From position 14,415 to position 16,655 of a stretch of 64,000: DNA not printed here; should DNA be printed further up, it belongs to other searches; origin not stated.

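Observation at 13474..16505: Candidate undescribed cassette: exported six-cysteine peptide + CxxC oxidoreductase + unusual glycosyltransferase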

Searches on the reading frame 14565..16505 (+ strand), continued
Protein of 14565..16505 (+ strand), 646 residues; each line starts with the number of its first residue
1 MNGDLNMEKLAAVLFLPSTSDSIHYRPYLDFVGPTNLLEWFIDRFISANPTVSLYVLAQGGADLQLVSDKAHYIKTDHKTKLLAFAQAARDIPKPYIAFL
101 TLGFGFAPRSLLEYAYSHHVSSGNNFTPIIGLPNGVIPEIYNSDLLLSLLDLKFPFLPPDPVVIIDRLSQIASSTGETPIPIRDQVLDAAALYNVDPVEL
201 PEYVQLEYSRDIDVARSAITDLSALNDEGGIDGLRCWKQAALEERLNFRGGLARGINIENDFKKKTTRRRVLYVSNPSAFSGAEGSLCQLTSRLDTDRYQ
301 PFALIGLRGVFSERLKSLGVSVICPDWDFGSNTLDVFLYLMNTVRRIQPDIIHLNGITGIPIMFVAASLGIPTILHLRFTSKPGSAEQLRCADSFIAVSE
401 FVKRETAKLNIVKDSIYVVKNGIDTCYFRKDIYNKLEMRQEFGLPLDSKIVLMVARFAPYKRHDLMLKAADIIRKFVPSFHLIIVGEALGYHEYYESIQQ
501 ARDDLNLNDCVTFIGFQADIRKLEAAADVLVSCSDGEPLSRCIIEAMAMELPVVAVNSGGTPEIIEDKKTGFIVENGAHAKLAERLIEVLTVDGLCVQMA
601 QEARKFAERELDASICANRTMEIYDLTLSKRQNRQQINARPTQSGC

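Call 73: search_protein_families(library=ncbifam, proteins=[L007:2871-3914:+, L007:4113-5129:+, L007:2286-2507:+, L007:3901-4116:+, L007:7435-7983:+, L007:12538-14496:+, L008:5080-5544:+, L008:7293-7985:+, L002:5642-7582:+], max_evalue=0.001)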
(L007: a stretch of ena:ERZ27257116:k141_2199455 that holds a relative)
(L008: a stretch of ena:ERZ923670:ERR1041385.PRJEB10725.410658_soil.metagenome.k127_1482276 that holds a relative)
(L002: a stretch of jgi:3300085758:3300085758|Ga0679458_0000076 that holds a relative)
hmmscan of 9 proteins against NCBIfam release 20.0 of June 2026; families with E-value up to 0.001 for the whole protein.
L007:2871-3914:+ (347 aa): 12 families
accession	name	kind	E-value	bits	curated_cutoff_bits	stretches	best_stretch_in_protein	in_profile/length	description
TIGR04192.1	GRASP_w_spasm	equivalog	1.5e-83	280.8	230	1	11-339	3-318/318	grasp-with-spasm system ATP-grasp peptide maturase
TIGR04185.1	ATPgraspMvdC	equivalog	7.5e-48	163.3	425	1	20-339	12-316/318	MvdC family ATP-grasp ribosomal peptide maturase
TIGR04187.1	GRASP_SAV_5884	subfamily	3.3e-38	131.6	350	1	19-339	11-311/312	ATP-grasp ribosomal peptide maturase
TIGR04184.1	ATPgraspMvdD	equivalog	3.1e-36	125.2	475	1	57-337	46-317/321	MvdD family ATP-grasp ribosomal peptide maturase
TIGR00768.1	rimK_fam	subfamily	3.9e-10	39.6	143.4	1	141-338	83-275/276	RimK family alpha-L-glutamate ligase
NF040720.1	MptN_Meth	equivalog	1.5e-05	24.3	350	1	141-317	97-268/291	tetrahydromethanopterin:alpha-L-glutamate ligase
TIGR03103.1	trio_acet_GNAT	equivalog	7.8e-05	21.4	569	1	145-187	297-339/547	N-acetylglutaminylglutamine synthetase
TIGR04356.1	grasp_GAK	hypoth_equivalog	9.5e-05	21.6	300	1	154-339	108-283/287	GAK system ATP-grasp enzyme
NF003573.0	PRK05246.1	equivalog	0.0001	21.2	272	1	143-200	122-180/316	glutathione synthase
TIGR02144.1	LysX_arch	equivalog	0.00067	18.8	275.6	0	144-341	86-277/281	lysine biosynthesis protein LysX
NF005315.0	PRK06849.1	equivalog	0.00087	18.4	406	0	106-316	85-274/389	hypothetical protein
TIGR01380.1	glut_syn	equivalog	0.00095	18.3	299.05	0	160-191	134-170/312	glutathione synthase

L007:4113-5129:+ (338 aa): 2 families
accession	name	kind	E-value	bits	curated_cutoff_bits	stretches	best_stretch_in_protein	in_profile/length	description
TIGR04193.1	SPASM_w_grasp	equivalog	3.4e-97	326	175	1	7-337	1-333/342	grasp-with-spasm system SPASM domain peptide maturase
TIGR04085.1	rSAM_more_4Fe4S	domain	3.5e-06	27.3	27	1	247-317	5-81/93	SPASM domain-containing protein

L007:2286-2507:+ (73 aa): 0 families

L007:3901-4116:+ (71 aa): 0 families

L007:7435-7983:+ (182 aa): 0 families

L007:12538-14496:+ (652 aa): 2 families
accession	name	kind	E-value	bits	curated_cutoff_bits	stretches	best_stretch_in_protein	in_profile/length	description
TIGR01444.1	fkbM_fam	subfamily_domain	5.6e-21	75.5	37.7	1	442-580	1-141/143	FkbM family methyltransferase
TIGR02469.1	CbiT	equivalog_domain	0.00079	19.7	78.3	0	437-520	17-98/124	precorrin-6Y C5,15-methyltransferase (decarboxylating) subunit CbiT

L008:5080-5544:+ (154 aa): 0 families

L008:7293-7985:+ (230 aa): 6 families
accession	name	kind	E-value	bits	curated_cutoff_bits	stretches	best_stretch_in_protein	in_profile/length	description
TIGR02227.1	sigpep_I_bact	equivalog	1.9e-39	135.1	47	1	15-197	6-161/162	signal peptidase I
NF008114.0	PRK10861.1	equivalog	3e-21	76.1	277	2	12-98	68-157/324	signal peptidase I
TIGR02754.1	sod_Ni_protease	equivalog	2.1e-10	41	63.25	0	33-101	3-64/90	nickel-type superoxide dismutase maturation protease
TIGR02771.1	TraF_Ti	equivalog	2.2e-08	33.8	100.25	1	84-189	83-164/171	conjugative transfer signal peptidase TraF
NF010459.0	PRK13884.1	subfamily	4.3e-05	23.1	156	0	85-193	88-175/178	conjugal transfer peptidase TraF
TIGR02228.1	sigpep_I_arch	equivalog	0.0006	19.7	51.85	0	16-89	19-82/158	signal peptidase I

L002:5642-7582:+ (646 aa): 1 family
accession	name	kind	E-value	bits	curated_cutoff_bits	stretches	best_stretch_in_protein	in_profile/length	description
NF041651.1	nodul_NodU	equivalog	1.1e-33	116.9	1000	2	437-597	388-527/556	nodulation protein NodU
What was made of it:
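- A dedicated signal peptidase I is encoded in L008 (call 73).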

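Call 75: search_protein_families(library=pfam, proteins=[L021:7788-9062:-, L021:6993-7661:-, L021:12445-13608:-, L018:8233-9717:-, L018:12025-13140:+, L018:13180-14001:+, L016:1936-2655:+, L016:3469-4233:+, L023:192-1829:-, L019:1964-2722:+], max_evalue=0.001)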
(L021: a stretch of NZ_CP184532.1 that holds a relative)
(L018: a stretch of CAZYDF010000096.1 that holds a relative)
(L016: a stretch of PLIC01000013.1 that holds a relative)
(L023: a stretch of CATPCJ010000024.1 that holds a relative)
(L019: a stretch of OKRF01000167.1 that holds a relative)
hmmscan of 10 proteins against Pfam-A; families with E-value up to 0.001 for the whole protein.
L021:7788-9062:- (424 aa): 2 families
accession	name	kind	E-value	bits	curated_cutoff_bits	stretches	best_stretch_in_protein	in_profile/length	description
PF00295.23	Glyco_hydro_28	-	9.6e-49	166.6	22.9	1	101-392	42-311/324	Glycosyl hydrolases family 28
PF12708.12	Pect-lyase_RHGA_epim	-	2.4e-14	54.1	27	1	33-86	3-58/213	Rhamnogalacturonase A/epimerase, pectate lyase-like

L021:6993-7661:- (222 aa): 0 families

L021:12445-13608:- (387 aa): 0 families

L018:8233-9717:- (494 aa): 0 families

L018:12025-13140:+ (371 aa): 1 family
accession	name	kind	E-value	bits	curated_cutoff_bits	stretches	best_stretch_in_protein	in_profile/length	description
PF04616.20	Glyco_hydro_43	-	5.4e-23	82.2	32.2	1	52-344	9-264/288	Glycosyl hydrolases family 43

L018:13180-14001:+ (273 aa): 1 family
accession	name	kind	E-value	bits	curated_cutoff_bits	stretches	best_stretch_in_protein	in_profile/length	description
PF01914.23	MarC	-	2.8e-54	184.1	23.9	1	65-263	4-200/203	MarC family integral membrane protein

L016:1936-2655:+ (239 aa): 1 family
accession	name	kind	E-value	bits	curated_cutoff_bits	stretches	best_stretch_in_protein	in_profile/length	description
PF03901.23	Glyco_transf_22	-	1.7e-21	77.3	23.8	1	14-222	3-224/414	Alg9-like mannosyltransferase family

L016:3469-4233:+ (254 aa): 1 family
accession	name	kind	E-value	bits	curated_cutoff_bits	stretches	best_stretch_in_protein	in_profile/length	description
PF00535.33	Glycos_transf_2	-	4.1e-32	111.9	23.3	1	25-191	1-167/168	Glycosyl transferase family 2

L023:192-1829:- (545 aa): 0 families

L019:1964-2722:+ (252 aa): 1 family
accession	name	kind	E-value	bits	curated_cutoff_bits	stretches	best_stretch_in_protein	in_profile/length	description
PF13620.12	CarboxypepD_reg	-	2.2e-08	34.7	32.3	1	155-209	1-54/82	Carboxypeptidase regulatory-like domain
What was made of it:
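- Some members (L016, L018, L021) sit beside GT22, GT2 or glycoside-hydrolase genes with no recognisable peptide (call 75). Some family members lie in glycan contexts (L016 with GT22 and GT2, call 75).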

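Call 85: search_protein_families(library=padloc, proteins=[window:14565-16505:+], max_evalue=0.01)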
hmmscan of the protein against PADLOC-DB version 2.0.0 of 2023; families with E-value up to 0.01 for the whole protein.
window:14565-16505:+ (646 aa): 0 families

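Call 95: find_encoding_contigs(protein=P0021, flank=8000, max_places=1)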
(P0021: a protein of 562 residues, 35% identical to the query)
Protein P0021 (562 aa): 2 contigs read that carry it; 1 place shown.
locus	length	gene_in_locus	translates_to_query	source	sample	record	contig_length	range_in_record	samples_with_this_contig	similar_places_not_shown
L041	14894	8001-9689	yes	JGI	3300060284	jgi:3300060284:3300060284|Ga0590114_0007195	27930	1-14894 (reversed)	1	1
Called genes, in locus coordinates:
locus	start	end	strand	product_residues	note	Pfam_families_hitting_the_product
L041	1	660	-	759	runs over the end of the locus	PF04413:Glycos_transf_N, PF13579:Glyco_trans_4_4 (faint), PF00534:Glycos_transf_1, PF02606:LpxK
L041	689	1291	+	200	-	-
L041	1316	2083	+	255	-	PF00106:adh_short, PF13561:adh_short_C2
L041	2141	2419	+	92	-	-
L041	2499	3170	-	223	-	-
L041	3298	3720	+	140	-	PF00392:GntR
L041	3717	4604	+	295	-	PF00005:ABC_tran, PF13304:AAA_21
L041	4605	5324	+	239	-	-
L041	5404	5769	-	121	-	PF00453:Ribosomal_L20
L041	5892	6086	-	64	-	PF01632:Ribosomal_L35p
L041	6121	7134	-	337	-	PF01073:3Beta_HSD, PF01370:Epimerase, PF02719:Polysacc_synt_2, PF04321:RmlD_sub_bind, PF16363:GDP_Man_Dehyd, PF07993:NAD_binding_4 (weak)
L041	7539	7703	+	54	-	-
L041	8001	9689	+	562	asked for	PF13439:Glyco_transf_4, PF13579:Glyco_trans_4_4, PF00534:Glycos_transf_1, PF13692:Glyco_trans_1_4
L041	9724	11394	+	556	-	PF10670:DUF4198 (faint), PF13620:CarboxypepD_reg, PF13715:CarbopepD_reg_2 (weak), PF17802:SpaA (faint), PF22904:NOMO1-like_2nd (faint), PF00775:Dioxygenase_C (faint), PF09430:EMC7_beta-sandw (faint), PF13620:CarboxypepD_reg, +2 more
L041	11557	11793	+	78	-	-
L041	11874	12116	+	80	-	-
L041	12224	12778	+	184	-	-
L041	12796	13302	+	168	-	-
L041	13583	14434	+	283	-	PF12543:DUF3738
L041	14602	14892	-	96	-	?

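Call 96: find_encoding_contigs(protein=P0009, flank=8000, max_places=1)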
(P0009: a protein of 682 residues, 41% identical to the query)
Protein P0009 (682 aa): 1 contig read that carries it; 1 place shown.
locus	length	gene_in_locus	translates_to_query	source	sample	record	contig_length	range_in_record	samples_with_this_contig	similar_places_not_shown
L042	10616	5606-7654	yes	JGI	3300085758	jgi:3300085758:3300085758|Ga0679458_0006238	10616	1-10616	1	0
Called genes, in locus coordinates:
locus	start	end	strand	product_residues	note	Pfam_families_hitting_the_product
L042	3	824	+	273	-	PF13439:Glyco_transf_4 (weak), PF20706:GT4-conflict (weak), PF00534:Glycos_transf_1, PF13692:Glyco_trans_1_4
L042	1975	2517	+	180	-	-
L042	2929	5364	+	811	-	PF12704:MacB_PCD, PF02687:FtsX, PF12704:MacB_PCD, PF02687:FtsX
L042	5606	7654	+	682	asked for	PF13439:Glyco_transf_4, PF13579:Glyco_trans_4_4 (faint), PF20706:GT4-conflict (weak), PF00534:Glycos_transf_1, PF13692:Glyco_trans_1_4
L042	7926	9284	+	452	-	-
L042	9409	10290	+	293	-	-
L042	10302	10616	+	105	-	?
